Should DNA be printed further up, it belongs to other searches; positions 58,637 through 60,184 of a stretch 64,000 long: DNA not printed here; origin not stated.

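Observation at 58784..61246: Unusual lipoprotein fusing BNR/sialidase-like propeller, PheC-like cyclohexadienyl dehydratase fold and AroQ chorismate mutase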

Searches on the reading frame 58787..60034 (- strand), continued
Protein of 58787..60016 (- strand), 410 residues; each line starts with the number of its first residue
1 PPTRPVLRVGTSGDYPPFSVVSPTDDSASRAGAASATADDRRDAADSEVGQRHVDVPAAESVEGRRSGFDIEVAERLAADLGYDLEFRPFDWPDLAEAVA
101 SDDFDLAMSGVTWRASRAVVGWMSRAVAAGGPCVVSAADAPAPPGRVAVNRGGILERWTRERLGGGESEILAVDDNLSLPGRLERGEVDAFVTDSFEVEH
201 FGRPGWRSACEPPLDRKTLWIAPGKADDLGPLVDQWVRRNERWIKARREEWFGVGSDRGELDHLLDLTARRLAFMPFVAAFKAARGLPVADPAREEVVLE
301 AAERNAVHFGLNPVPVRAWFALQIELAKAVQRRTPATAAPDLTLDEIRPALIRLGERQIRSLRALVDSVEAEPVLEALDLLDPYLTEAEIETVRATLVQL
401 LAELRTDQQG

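Call 75: fold_search(model_id=the predicted structure, library=pdb)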
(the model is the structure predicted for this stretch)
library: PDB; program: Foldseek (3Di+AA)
matches with E <= 10: 1612; with E <= 0.001: 1214
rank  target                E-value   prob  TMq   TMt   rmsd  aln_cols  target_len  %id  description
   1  8cq4                  1.3e-20  1.00  0.42  0.44  23.5       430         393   22  Bifunctional cyclohexadienyl dehydratase/chorismate mutase from Janthinobacterium sp. HH01 (released 2023-08-30)
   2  8cq6_C                2.4e-20  1.00  0.40  0.43  24.4       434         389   24  Bifunctional cyclohexadienyl dehydratase/chorismate mutase from Duganella sacchari (released 2023-08-30)
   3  8pnh                  1.5e-19  1.00  0.43  0.46  23.6       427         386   23  Chorismate mutase (released 2024-07-10)
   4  8cq6_B                2.0e-19  1.00  0.41  0.44  24.1       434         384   25  Bifunctional cyclohexadienyl dehydratase/chorismate mutase from Duganella sacchari (released 2023-08-30)
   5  8cq6_A                2.7e-19  1.00  0.41  0.45  24.0       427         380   24  Bifunctional cyclohexadienyl dehydratase/chorismate mutase from Duganella sacchari (released 2023-08-30)
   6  5jos                  6.6e-15  1.00  0.35  0.56   5.8       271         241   26  Crystal structure of an ancestral cyclohexadienyl dehydratase, AncCDT-3(P188L). (released 2017-05-03)
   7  6wup                  3.8e-13  1.00  0.44  0.75   3.1       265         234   26  Crystal structure of an ancestral cyclohexadienyl dehydratase, AncCDT-5 (released 2020-05-13)
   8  5hpq                  4.1e-13  1.00  0.42  0.69   3.9       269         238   25  Crystal structure of cyclohexadienyl dehydratase from Pseudomonas aeruginosa bound to acetate (released 2017-01-25)
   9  6bqe_A                4.3e-13  1.00  0.41  0.67   4.9       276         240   24  Low-resolution structure of cyclohexadienyl dehydratase from Pseudomonas aeruginosa in space group P4322. (released 2017-12-13)
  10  5t0w_B                5.6e-13  1.00  0.43  0.75   3.3       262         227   23  Crystal structure of the ancestral amino acid-binding protein AncCDT-1, a precursor of cyclohexadienyl dehydratase (released 2017-09-06)
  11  3kbr                  6.0e-13  1.00  0.43  0.73   3.7       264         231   25  The crystal structure of cyclohexadienyl dehydratase precursor from Pseudomonas aeruginosa PA01 (released 2009-11-10)
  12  4ymx_A                6.3e-13  1.00  0.42  0.72   3.8       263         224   17  Crystal structure of the substrate binding protein of an amino acid ABC transporter (released 2015-04-22)
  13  5t0w_A                8.8e-13  1.00  0.43  0.74   3.4       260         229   24  Crystal structure of the ancestral amino acid-binding protein AncCDT-1, a precursor of cyclohexadienyl dehydratase (released 2017-09-06)
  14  5t0w_D                1.1e-12  1.00  0.43  0.76   3.0       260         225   23  Crystal structure of the ancestral amino acid-binding protein AncCDT-1, a precursor of cyclohexadienyl dehydratase (released 2017-09-06)
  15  4zv2                  1.9e-12  1.00  0.42  0.73   3.8       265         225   20  An ancestral arginine-binding protein bound to glutamine (released 2016-02-03)
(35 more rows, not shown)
